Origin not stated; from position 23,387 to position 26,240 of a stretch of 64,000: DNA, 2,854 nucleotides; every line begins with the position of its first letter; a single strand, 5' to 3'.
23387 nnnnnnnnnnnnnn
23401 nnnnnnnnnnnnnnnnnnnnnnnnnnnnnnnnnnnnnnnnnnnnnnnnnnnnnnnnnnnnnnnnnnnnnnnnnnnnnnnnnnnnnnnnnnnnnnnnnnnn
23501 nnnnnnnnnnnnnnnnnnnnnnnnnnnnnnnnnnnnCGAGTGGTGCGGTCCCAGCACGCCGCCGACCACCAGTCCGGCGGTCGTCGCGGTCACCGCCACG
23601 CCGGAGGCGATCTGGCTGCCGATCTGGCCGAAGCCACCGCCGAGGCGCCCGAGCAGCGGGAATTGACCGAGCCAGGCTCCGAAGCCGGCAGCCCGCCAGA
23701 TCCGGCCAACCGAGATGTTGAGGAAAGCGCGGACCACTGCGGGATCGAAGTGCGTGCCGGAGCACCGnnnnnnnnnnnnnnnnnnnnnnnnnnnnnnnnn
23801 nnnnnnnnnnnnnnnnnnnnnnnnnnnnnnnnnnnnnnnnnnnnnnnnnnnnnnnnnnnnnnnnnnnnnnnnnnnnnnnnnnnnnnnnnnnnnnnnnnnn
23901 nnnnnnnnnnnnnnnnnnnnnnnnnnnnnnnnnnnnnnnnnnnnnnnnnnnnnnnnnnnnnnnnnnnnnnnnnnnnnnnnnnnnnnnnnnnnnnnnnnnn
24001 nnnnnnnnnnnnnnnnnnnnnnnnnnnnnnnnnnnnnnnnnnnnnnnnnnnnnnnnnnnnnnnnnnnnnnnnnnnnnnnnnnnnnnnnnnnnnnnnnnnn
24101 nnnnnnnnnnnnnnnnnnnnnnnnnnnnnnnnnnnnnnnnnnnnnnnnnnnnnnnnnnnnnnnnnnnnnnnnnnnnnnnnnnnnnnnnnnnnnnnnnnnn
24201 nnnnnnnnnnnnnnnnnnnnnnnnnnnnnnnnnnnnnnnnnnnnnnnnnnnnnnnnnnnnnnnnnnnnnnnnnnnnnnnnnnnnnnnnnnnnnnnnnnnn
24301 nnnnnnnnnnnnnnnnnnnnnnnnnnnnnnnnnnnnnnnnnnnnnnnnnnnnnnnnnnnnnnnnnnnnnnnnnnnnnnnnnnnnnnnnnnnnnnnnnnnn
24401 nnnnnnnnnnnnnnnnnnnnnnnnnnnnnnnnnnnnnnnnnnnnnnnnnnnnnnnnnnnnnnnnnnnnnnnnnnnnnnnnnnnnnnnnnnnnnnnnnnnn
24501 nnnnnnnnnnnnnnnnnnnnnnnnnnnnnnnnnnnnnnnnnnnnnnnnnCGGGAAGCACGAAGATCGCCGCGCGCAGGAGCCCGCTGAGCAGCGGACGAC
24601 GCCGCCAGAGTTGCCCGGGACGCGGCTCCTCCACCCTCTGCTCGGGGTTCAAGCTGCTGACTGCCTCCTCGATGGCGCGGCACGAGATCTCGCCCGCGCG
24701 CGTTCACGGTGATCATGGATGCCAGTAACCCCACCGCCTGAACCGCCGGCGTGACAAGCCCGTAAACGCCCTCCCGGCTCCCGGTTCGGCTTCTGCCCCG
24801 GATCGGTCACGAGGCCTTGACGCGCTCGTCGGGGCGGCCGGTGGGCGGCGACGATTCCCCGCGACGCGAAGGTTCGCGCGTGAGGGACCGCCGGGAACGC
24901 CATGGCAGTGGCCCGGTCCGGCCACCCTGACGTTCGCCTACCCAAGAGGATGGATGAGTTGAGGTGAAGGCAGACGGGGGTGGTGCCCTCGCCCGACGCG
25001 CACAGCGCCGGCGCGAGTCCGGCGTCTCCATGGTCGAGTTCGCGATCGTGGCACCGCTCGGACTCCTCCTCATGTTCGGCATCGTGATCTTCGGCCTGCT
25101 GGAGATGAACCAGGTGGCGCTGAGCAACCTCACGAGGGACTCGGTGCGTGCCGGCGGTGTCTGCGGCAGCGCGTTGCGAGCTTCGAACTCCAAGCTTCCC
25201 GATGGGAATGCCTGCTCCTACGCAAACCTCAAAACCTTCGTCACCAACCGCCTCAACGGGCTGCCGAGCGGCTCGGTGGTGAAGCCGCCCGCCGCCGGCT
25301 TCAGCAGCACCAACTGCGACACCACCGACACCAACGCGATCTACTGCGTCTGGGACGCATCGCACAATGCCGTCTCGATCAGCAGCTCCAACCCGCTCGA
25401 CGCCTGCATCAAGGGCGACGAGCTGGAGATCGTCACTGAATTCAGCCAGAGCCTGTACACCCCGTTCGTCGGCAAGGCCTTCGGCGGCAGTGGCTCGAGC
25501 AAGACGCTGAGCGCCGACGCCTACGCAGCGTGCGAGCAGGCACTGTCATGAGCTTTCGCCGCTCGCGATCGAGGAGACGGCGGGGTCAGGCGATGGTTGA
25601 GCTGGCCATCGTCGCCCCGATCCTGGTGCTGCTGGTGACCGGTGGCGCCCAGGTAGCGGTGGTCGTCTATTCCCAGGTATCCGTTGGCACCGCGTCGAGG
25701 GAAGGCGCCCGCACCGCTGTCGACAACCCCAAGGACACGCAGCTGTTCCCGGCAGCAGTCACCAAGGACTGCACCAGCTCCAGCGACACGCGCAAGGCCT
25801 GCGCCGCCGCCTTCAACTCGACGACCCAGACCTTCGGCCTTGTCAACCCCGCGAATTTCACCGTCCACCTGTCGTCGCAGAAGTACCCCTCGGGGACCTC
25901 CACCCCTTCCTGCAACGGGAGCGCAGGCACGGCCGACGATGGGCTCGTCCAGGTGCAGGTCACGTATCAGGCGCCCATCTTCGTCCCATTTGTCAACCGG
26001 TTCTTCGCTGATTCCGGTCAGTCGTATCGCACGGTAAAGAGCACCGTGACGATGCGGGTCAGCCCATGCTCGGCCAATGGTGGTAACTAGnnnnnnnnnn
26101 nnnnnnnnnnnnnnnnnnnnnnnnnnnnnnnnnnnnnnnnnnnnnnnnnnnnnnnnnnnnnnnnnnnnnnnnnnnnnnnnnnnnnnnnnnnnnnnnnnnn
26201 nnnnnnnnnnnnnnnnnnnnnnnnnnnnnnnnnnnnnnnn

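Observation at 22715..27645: HD-GYP phosphodiesterase with extracytoplasmic PKD tandem, divergent from an orphan tadE-tadE-tadG minor-pilin trio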

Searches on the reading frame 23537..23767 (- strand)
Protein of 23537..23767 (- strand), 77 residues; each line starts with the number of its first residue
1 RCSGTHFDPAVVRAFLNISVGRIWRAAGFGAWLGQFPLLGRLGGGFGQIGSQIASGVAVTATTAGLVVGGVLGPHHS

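Call 67: search_protein_representatives(protein=window:23537-23767:-)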
Query: 77 residues. Proteins with E-value up to 0.001 (for the whole library): 598; up to 1e-10: 31; up to 1e-30: 0. The best 150 are listed.
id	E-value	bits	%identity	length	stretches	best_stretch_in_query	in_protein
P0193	7.8e-16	74.3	56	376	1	1-75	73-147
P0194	1.3e-15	73.7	60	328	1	1-76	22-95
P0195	1.6e-14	70.2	69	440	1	2-52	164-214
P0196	2.6e-14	69.5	53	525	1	1-73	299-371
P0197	7.2e-14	68.1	55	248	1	1-74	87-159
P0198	7.6e-14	68.0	54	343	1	1-75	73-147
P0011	1.4e-13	67.2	55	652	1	1-75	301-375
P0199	1.6e-13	67.0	51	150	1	1-70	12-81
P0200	2.5e-13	66.4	62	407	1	1-72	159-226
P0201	3.7e-13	65.8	59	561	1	3-73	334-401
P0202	4.7e-13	65.5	53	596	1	2-71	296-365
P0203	7.0e-13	65.0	54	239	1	2-73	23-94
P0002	2.5e-12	63.2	52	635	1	1-75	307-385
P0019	3.0e-12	62.9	51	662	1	1-71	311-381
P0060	3.6e-12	62.7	49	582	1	1-75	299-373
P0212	4.2e-11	59.3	52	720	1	2-72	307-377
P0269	3.7e-08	49.9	52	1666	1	1-72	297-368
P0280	6.3e-08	49.2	55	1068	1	1-60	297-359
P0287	7.1e-08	49.0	56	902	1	1-70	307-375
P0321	2.5e-07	47.3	49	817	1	1-75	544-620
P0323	2.7e-07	47.1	49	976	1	2-72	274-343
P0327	3.5e-07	46.8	54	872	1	1-73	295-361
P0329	3.9e-07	46.6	48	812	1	1-67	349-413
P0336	4.8e-07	46.4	53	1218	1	2-68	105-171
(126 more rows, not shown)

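Call 68: search_protein_families(library=pfam, proteins=[P0269, P0280, P0287, P0323, P0327, P0321, P0329, P0336, P0212], max_evalue=0.001)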
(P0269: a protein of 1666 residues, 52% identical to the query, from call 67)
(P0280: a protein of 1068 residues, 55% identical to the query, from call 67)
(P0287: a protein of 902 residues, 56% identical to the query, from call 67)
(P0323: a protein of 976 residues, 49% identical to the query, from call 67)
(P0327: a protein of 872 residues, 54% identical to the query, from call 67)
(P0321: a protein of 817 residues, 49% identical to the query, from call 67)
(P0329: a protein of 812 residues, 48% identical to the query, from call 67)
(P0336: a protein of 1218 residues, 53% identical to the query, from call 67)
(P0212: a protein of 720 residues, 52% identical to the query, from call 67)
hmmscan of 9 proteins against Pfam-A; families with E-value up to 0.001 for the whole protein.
P0269 (1666 aa): 8 families
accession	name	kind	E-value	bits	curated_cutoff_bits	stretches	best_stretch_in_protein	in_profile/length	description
PF17963.7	Big_9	-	5.3e-210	681.5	23.6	11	1019-1107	1-89/89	Bacterial Ig domain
PF17892.7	Cadherin_5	-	1.2e-131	429.6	26.5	10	515-604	1-97/98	Cadherin-like domain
PF17803.7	Cadherin_4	-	1.1e-125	410.8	25.1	10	507-572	2-71/71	Bacterial cadherin-like domain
PF13487.12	HD_5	-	3.7e-38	131.4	27.2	1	143-307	4-170/170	HD domain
PF01966.28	HD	-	4.5e-20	72.5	22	1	155-276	3-116/116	HD domain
PF19076.6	CshA_repeat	-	7.1e-15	56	27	0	536-596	38-95/103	Surface adhesin CshA repetitive domain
PF08668.18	HDOD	-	0.00037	20.5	22.9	1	145-195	87-135/196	HDOD domain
PF16184.11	Cadherin_3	-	0.00039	20.8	25.5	0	658-696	67-105/106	Cadherin-like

P0280 (1068 aa): 2 families
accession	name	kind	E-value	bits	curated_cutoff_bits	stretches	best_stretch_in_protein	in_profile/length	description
PF13487.12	HD_5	-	3.4e-31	108.7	27.2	1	145-307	6-170/170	HD domain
PF01966.28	HD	-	1.6e-13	51.4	22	1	155-276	3-116/116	HD domain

P0287 (902 aa): 6 families
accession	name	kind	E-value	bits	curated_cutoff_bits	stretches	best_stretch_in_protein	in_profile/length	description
PF17963.7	Big_9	-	2.5e-49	166.5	23.6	3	544-631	1-88/89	Bacterial Ig domain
PF17892.7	Cadherin_5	-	3.8e-37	126.5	26.5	3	543-633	1-97/98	Cadherin-like domain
PF13487.12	HD_5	-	1.1e-35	123.3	27.2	1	159-317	10-170/170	HD domain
PF17803.7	Cadherin_4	-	5.6e-29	100.9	25.1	3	535-598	2-67/71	Bacterial cadherin-like domain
PF01966.28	HD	-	1.7e-20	73.9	22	1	165-286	3-116/116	HD domain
PF22118.2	MtrF-like_dom-III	-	0.00058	19.8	27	0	710-800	11-102/143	Decaheme cytochrome c component MtrF-like domain III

P0323 (976 aa): 5 families
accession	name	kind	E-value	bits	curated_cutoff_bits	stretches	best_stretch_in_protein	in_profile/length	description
PF17963.7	Big_9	-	1e-105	347.3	23.6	6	829-920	1-89/89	Bacterial Ig domain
PF17892.7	Cadherin_5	-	1.1e-82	272.5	26.5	6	828-922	1-98/98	Cadherin-like domain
PF17803.7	Cadherin_4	-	1e-74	247.4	25.1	7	820-889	2-71/71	Bacterial cadherin-like domain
PF13487.12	HD_5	-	8.7e-39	133.4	27.2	1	118-283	3-170/170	HD domain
PF01966.28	HD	-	5.2e-18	65.8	22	1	131-252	3-116/116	HD domain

P0327 (872 aa): 5 families
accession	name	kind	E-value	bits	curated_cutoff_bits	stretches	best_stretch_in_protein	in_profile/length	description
PF13487.12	HD_5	-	2.2e-39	135.4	27.2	1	143-305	6-170/170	HD domain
PF17963.7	Big_9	-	2.4e-27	96.1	23.6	2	498-588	1-89/89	Bacterial Ig domain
PF17892.7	Cadherin_5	-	1e-20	73.8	26.5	2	612-686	28-98/98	Cadherin-like domain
PF01966.28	HD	-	7.6e-20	71.8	22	1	153-272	3-114/116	HD domain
PF17803.7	Cadherin_4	-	1.2e-13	51.8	25.1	2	496-557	9-71/71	Bacterial cadherin-like domain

P0321 (817 aa): 2 families
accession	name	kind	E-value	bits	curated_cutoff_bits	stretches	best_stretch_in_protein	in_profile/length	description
PF13487.12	HD_5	-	5.1e-34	117.9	27.2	1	392-554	6-170/170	HD domain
PF01966.28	HD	-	2e-18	67.2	22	1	402-522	3-115/116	HD domain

P0329 (812 aa): 2 families
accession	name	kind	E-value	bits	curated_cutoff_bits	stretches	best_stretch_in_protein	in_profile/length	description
PF13487.12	HD_5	-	9.2e-36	123.6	27.2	1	198-359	7-170/170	HD domain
PF01966.28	HD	-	1.3e-17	64.6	22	1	207-328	3-116/116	HD domain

P0336 (1218 aa): 4 families
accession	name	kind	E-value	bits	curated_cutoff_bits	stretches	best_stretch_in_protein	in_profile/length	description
PF17963.7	Big_9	-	1.4e-83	276.3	23.6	5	835-928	1-89/89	Bacterial Ig domain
PF17892.7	Cadherin_5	-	1.6e-57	191.8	26.5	3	835-930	2-98/98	Cadherin-like domain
PF17803.7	Cadherin_4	-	1.7e-44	150.7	25.1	3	825-897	1-71/71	Bacterial cadherin-like domain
PF13487.12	HD_5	-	6.4e-10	39.5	27.2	1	1-114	56-170/170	HD domain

P0212 (720 aa): 2 families
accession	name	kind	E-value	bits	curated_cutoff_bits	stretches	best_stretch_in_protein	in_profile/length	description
PF13487.12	HD_5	-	1.8e-38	132.4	27.2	1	155-315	7-169/170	HD domain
PF01966.28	HD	-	2e-19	70.4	22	1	164-285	3-116/116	HD domain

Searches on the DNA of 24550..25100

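Call 53: search_rna_families(source=window, start=24550, end=25100, threshold=evalue, max_evalue=5)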
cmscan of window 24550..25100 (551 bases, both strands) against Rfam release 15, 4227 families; matches with E-value up to 5: 1.
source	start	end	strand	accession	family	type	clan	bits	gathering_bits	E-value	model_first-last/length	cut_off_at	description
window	24562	24649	+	RF02793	asR3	Gene; antisense;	-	16.6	46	2.6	1-57/57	no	Pyrobaculum asRNA3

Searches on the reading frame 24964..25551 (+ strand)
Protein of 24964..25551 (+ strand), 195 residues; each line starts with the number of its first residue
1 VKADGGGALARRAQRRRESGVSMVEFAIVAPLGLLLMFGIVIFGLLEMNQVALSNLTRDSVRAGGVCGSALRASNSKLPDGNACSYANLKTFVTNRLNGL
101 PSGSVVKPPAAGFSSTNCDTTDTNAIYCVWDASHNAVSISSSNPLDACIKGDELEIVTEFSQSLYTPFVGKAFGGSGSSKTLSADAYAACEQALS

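Call 3: search_protein_families(library=pfam, proteins=[window:24964-25551:+], max_evalue=0.01)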
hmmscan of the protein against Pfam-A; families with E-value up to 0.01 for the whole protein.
window:24964-25551:+ (195 aa): 1 family
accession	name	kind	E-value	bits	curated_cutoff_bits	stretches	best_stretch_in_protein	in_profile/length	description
PF07811.17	TadE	-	2.2e-09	37.7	22.9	1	20-62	1-43/43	TadE-like protein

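Call 4: search_protein_families(library=ncbifam, proteins=[window:24964-25551:+], max_evalue=0.01)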
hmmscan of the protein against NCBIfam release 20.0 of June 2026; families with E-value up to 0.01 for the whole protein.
window:24964-25551:+ (195 aa): 0 families

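Call 80: search_protein_families(library=padloc, proteins=[window:24964-25551:+], max_evalue=0.01)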
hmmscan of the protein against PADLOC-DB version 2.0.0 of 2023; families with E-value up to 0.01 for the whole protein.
window:24964-25551:+ (195 aa): 0 families

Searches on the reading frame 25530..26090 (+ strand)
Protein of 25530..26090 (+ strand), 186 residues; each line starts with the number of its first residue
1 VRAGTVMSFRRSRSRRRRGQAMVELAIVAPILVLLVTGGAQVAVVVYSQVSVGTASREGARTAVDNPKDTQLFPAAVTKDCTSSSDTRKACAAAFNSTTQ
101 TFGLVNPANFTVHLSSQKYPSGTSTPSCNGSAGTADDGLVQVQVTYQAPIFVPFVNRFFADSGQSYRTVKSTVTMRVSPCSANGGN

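Call 3: search_protein_families(library=pfam, proteins=[window:25530-26090:+], max_evalue=0.01)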
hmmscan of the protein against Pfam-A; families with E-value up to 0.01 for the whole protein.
window:25530-26090:+ (186 aa): 1 family
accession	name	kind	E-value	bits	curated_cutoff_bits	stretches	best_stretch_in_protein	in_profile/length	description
PF07811.17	TadE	-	3e-11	43.7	22.9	1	19-61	1-43/43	TadE-like protein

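Call 4: search_protein_families(library=ncbifam, proteins=[window:25530-26090:+], max_evalue=0.01)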
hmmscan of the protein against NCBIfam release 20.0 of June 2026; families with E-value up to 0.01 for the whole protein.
window:25530-26090:+ (186 aa): 1 family
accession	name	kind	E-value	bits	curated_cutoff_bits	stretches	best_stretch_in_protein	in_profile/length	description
NF041390.1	TadE_Rv3655c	subfamily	0.0019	18.7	40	1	23-66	1-44/101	TadE family type IV pilus minor pilin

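Call 80: search_protein_families(library=padloc, proteins=[window:25530-26090:+], max_evalue=0.01)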
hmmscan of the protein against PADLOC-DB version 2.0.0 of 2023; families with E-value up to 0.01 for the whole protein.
window:25530-26090:+ (186 aa): 0 families
